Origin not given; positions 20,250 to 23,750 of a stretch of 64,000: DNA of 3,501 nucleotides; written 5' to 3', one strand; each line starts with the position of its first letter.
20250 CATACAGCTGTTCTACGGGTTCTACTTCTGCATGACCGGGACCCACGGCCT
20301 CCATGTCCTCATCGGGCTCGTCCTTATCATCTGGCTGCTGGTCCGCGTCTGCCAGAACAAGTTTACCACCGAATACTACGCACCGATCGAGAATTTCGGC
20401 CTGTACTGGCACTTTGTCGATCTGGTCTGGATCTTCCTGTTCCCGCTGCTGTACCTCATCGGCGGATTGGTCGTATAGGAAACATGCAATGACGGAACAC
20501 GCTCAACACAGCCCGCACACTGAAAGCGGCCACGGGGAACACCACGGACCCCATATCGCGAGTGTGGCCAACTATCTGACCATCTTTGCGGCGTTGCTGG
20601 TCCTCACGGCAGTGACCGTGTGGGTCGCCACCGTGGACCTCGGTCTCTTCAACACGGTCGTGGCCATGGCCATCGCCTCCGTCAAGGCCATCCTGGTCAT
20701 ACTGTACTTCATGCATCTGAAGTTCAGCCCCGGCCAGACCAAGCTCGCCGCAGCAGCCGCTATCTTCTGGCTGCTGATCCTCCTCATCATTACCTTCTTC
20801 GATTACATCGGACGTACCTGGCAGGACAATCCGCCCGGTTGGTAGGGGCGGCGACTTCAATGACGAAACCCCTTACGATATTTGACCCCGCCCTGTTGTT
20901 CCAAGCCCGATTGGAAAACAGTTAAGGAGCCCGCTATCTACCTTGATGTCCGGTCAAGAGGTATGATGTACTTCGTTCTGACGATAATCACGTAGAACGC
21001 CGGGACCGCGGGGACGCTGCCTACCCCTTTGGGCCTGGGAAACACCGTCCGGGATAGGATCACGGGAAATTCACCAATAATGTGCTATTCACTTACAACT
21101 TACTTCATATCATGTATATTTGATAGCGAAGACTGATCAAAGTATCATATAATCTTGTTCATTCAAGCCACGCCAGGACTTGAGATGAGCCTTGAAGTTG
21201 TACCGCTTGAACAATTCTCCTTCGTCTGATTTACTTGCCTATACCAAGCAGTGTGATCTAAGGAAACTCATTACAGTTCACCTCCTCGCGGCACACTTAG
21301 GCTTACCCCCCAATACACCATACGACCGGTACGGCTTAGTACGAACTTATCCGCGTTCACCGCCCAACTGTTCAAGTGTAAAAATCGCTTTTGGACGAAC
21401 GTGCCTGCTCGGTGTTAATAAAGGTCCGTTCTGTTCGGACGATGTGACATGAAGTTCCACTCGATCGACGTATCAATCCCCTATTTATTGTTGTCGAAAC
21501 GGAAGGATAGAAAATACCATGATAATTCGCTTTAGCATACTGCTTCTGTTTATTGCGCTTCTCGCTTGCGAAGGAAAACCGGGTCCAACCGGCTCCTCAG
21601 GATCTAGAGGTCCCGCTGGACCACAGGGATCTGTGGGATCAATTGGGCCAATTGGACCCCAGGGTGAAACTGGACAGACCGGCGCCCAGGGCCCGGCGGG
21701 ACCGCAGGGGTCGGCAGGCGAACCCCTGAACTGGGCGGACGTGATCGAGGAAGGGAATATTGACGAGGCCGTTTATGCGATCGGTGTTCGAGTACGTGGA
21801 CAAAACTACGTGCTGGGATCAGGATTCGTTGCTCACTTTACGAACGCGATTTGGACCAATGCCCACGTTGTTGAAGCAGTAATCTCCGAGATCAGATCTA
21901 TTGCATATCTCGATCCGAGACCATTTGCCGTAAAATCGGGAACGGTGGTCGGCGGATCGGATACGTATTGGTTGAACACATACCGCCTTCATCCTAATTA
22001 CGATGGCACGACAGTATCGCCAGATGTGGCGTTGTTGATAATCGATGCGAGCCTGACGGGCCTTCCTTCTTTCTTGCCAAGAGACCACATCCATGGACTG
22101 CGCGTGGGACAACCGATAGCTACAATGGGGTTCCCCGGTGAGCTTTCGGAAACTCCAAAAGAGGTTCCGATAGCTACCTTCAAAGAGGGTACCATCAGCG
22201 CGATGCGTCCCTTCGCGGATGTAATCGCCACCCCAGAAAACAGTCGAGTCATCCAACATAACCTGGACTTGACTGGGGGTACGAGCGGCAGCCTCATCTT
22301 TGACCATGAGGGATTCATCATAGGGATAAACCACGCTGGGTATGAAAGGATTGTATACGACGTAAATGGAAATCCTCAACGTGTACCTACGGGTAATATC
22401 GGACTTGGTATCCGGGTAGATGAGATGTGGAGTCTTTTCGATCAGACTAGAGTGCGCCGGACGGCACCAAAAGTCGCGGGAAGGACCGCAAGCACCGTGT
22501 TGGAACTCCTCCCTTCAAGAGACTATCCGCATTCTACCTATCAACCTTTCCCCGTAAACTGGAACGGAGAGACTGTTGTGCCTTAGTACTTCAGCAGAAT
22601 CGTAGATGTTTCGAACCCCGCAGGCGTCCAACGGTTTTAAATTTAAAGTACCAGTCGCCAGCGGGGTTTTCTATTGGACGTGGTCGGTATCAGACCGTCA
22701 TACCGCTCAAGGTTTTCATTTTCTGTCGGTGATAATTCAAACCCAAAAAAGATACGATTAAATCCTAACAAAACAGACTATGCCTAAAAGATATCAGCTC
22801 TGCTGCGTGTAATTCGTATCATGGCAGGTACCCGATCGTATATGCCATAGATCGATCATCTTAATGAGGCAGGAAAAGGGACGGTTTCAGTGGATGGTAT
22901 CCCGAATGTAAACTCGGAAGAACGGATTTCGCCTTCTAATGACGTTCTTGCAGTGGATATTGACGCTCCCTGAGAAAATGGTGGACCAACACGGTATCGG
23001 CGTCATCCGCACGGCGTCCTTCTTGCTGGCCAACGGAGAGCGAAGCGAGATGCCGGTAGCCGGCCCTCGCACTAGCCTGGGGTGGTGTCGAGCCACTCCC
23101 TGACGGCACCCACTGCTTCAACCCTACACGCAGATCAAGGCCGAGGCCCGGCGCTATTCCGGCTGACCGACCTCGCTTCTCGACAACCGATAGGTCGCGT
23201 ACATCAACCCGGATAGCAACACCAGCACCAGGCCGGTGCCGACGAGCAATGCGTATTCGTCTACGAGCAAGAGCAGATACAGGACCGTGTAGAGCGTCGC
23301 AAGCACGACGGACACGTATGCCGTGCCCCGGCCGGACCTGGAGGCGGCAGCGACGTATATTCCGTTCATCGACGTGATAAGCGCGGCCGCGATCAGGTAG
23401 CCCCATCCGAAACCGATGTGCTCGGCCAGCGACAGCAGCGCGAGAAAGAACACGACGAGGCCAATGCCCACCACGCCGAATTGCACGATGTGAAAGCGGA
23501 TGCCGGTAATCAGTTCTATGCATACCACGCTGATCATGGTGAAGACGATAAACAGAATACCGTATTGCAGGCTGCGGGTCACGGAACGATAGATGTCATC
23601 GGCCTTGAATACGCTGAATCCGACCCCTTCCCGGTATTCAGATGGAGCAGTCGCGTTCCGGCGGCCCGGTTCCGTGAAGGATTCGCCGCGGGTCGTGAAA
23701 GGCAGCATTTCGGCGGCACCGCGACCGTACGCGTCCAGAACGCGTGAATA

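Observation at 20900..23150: Low-GC islet encoding a collagen-like triple-helix stalk fused to a trypsin-fold serine protease lipoprotein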

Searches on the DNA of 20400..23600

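Call 8: search_rna_families(source=window, start=20400, end=23600, threshold=evalue, max_evalue=1)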
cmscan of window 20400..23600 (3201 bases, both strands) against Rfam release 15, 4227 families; matches with E-value up to 1: 1.
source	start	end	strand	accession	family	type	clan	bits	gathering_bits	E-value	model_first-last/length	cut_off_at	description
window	21354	21401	+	RF01047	HBV_epsilon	Cis-reg;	CL00104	21.7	45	0.58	1-61/61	no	HBV RNA encapsidation signal epsilon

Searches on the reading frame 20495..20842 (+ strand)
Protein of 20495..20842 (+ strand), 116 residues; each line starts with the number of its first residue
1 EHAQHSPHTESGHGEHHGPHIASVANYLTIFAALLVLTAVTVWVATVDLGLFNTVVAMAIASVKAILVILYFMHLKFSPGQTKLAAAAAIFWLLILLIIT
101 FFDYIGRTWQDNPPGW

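Call 52: search_protein_families(library=pfam, proteins=[window:20495-20842:+], max_evalue=0.001)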
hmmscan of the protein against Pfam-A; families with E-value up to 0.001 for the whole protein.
window:20495-20842:+ (116 aa): 1 family
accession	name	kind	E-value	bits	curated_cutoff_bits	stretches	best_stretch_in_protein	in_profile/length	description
PF03626.19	COX4_pro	-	7.7e-16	58.7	28.9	1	29-98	2-72/72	Prokaryotic Cytochrome C oxidase subunit IV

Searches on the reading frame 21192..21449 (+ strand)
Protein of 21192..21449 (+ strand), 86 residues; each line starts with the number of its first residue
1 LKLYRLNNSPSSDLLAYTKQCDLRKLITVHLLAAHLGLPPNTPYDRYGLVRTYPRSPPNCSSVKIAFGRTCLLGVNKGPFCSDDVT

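Call 33: search_protein_families(library=pfam, proteins=[window:21192-21449:+], max_evalue=0.01)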
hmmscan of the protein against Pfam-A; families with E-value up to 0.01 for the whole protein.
window:21192-21449:+ (86 aa): 0 families
